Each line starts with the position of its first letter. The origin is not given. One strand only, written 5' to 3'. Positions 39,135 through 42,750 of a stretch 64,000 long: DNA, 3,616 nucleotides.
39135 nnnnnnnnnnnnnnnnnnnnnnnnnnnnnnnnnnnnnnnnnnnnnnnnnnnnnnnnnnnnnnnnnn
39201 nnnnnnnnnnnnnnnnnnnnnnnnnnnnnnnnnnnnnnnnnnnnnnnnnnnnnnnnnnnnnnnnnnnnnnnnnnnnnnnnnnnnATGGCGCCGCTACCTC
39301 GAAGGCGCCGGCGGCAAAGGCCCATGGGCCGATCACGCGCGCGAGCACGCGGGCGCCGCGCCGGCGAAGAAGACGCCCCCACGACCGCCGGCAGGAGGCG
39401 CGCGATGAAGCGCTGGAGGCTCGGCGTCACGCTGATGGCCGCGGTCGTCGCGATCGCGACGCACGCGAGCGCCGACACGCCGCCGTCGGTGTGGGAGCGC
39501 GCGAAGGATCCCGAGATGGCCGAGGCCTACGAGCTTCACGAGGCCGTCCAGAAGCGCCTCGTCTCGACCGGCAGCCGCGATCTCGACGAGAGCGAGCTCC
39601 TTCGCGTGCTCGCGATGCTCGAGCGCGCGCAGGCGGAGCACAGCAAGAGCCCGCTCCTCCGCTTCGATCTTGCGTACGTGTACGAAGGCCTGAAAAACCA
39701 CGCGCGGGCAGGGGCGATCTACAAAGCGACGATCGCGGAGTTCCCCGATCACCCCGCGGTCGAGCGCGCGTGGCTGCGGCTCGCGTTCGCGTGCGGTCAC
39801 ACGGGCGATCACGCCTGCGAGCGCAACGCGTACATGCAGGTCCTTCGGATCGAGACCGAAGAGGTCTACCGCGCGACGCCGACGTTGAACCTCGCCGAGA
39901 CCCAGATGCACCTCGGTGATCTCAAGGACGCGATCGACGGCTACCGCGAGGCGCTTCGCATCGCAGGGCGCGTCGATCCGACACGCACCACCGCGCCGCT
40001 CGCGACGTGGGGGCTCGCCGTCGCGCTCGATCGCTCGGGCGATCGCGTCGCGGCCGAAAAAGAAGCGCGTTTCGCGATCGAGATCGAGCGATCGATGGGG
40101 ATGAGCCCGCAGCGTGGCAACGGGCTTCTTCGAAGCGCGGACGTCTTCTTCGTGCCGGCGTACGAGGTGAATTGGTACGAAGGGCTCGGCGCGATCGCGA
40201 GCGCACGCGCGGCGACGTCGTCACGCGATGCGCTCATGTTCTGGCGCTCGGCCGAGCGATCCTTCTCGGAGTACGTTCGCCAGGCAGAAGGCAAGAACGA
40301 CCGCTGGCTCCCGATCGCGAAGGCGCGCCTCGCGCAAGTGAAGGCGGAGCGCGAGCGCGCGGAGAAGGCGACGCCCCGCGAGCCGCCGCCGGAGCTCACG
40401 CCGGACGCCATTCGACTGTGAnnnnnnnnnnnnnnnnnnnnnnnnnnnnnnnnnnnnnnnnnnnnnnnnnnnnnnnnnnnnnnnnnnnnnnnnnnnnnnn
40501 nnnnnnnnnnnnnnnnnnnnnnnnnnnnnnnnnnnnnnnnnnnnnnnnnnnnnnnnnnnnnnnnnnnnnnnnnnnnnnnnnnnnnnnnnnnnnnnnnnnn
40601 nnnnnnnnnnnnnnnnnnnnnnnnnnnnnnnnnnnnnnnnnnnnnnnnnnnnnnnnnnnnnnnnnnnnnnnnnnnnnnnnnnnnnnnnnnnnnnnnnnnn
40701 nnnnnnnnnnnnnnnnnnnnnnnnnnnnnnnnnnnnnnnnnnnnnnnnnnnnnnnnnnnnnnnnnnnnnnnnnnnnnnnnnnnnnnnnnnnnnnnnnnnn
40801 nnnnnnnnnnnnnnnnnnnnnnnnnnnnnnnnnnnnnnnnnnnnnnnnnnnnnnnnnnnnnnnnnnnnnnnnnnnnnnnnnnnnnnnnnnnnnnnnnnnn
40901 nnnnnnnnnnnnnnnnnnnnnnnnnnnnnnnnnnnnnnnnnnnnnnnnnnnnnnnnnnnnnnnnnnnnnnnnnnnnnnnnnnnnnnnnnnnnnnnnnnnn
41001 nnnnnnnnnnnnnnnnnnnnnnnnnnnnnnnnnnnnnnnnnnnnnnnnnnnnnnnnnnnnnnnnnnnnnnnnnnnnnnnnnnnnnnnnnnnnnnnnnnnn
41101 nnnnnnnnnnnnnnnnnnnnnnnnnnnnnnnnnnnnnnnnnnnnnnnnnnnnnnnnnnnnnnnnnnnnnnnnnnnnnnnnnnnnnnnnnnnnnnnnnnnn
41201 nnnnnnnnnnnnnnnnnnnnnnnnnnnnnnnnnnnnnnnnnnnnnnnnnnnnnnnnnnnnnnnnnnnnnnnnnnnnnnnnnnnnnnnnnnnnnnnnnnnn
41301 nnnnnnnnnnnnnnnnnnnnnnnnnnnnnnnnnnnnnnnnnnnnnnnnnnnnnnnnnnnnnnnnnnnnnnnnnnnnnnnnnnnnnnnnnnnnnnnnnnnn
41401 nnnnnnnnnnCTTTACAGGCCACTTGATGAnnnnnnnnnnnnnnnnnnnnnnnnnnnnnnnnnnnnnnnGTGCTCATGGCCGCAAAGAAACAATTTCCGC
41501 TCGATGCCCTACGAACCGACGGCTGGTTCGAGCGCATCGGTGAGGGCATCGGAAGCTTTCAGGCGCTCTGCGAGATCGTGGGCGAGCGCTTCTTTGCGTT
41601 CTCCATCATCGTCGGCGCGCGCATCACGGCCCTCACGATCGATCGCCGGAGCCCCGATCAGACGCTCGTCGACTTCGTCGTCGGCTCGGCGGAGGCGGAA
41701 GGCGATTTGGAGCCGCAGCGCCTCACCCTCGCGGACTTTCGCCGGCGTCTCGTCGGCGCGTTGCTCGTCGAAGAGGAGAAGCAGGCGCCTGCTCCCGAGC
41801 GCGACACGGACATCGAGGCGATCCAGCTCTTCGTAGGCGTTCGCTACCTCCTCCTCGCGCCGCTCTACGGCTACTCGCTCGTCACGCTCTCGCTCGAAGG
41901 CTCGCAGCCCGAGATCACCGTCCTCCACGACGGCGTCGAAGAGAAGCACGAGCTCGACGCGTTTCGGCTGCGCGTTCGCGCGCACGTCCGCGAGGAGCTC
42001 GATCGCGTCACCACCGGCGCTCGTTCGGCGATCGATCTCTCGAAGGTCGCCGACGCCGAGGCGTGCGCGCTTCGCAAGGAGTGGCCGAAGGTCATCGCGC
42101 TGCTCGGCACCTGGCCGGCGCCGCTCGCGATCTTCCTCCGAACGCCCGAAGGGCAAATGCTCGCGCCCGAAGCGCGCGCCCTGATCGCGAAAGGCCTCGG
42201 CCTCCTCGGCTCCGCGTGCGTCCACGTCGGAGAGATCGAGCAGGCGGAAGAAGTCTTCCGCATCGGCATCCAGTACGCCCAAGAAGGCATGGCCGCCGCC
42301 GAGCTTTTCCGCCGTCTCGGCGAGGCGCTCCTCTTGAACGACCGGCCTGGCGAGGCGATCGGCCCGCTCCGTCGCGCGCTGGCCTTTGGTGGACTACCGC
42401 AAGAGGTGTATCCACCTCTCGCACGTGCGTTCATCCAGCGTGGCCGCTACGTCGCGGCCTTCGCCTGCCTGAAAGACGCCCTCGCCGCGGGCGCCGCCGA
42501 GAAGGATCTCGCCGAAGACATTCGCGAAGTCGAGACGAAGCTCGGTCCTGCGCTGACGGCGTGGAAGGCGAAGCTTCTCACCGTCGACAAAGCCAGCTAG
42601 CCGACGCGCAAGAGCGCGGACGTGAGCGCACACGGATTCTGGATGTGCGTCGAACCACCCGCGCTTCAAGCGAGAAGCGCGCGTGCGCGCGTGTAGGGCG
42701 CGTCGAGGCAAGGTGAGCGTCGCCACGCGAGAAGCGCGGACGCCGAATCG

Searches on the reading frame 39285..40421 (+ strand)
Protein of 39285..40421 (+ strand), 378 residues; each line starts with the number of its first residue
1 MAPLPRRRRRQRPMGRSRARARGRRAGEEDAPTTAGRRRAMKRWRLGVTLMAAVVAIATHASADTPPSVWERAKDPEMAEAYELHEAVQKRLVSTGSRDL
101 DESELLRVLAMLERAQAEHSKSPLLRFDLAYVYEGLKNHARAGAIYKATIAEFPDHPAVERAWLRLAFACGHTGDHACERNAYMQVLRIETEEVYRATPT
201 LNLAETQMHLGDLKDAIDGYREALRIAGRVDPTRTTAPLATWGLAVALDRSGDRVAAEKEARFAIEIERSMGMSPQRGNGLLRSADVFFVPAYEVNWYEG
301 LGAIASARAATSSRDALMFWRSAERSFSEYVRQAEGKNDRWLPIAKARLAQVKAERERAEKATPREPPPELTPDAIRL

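Call 7: search_protein_families(library=pfam, proteins=[window:39285-40421:+], max_evalue=0.1)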
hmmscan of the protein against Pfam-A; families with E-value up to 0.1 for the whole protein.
window:39285-40421:+ (378 aa): 12 families
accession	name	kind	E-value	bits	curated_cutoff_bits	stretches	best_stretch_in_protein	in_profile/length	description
PF13424.12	TPR_12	-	4.1e-11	43.4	30.1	2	197-262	3-69/77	Tetratricopeptide repeat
PF14559.12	TPR_19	-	1.1e-06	29.3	25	1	107-160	9-62/68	Tetratricopeptide repeat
PF13181.12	TPR_8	-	7.2e-06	26.2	25.7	0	202-227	6-31/34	Tetratricopeptide repeat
PF13428.12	TPR_14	-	1.7e-05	25.5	23.5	1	125-165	3-43/44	Tetratricopeptide repeat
PF07719.23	TPR_2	-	1.8e-05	25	27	1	202-227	6-31/34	Tetratricopeptide repeat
PF13174.12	TPR_6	-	3.7e-05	24.5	26.3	0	127-156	4-33/33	Tetratricopeptide repeat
PF09976.15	TPR_21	-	4.1e-05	23.8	25.5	1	290-362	66-132/193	Tetratricopeptide repeat-like domain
PF00515.34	TPR_1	-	0.00013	22.1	27.8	1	202-226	6-30/34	Tetratricopeptide repeat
PF17874.7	TPR_MalT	-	0.00019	21.3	45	1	184-280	25-122/336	MalT-like TPR region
PF13432.12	TPR_16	-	0.00038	21.3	32.7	1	110-157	18-65/65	Tetratricopeptide repeat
PF07721.20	TPR_4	-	0.0064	17.4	27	0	238-258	1-21/26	Tetratricopeptide repeat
PF24575.1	TPR_Slam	-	0.03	15.2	35.2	0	114-160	39-84/104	Surface lipoprotein assembly modifier, N-terminal TPR repeats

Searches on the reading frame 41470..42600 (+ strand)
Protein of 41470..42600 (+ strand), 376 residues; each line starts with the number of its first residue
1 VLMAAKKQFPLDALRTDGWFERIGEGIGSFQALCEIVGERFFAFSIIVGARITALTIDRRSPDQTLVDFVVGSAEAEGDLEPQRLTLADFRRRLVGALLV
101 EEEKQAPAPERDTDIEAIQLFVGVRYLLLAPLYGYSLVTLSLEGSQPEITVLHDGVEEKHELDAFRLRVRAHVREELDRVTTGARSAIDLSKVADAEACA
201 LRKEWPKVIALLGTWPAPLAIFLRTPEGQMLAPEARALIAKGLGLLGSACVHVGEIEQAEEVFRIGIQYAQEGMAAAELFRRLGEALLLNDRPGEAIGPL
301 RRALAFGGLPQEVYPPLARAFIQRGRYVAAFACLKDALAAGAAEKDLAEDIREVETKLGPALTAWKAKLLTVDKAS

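Call 7: search_protein_families(library=pfam, proteins=[window:41470-42600:+], max_evalue=0.1)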
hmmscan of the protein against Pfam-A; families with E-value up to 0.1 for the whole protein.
window:41470-42600:+ (376 aa): 6 families
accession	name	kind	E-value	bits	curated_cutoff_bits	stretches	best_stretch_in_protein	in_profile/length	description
PF13428.12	TPR_14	-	1.7e-05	25.5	23.5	0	278-319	2-43/44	Tetratricopeptide repeat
PF13424.12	TPR_12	-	0.00048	20.7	30.1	1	240-305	3-73/77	Tetratricopeptide repeat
PF07719.23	TPR_2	-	0.003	18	27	0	317-339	7-29/34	Tetratricopeptide repeat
PF13432.12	TPR_16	-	0.0035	18.2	32.7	1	254-305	11-59/65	Tetratricopeptide repeat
PF00515.34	TPR_1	-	0.0059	16.8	27.8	0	240-264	1-25/34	Tetratricopeptide repeat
PF13176.12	TPR_7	-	0.019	15.5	27.9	0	317-340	5-28/36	Tetratricopeptide repeat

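Call 12: search_protein_families(library=ncbifam, proteins=[window:41470-42600:+], max_evalue=0.1)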
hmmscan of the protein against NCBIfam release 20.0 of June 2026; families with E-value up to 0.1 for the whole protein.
window:41470-42600:+ (376 aa): 0 families
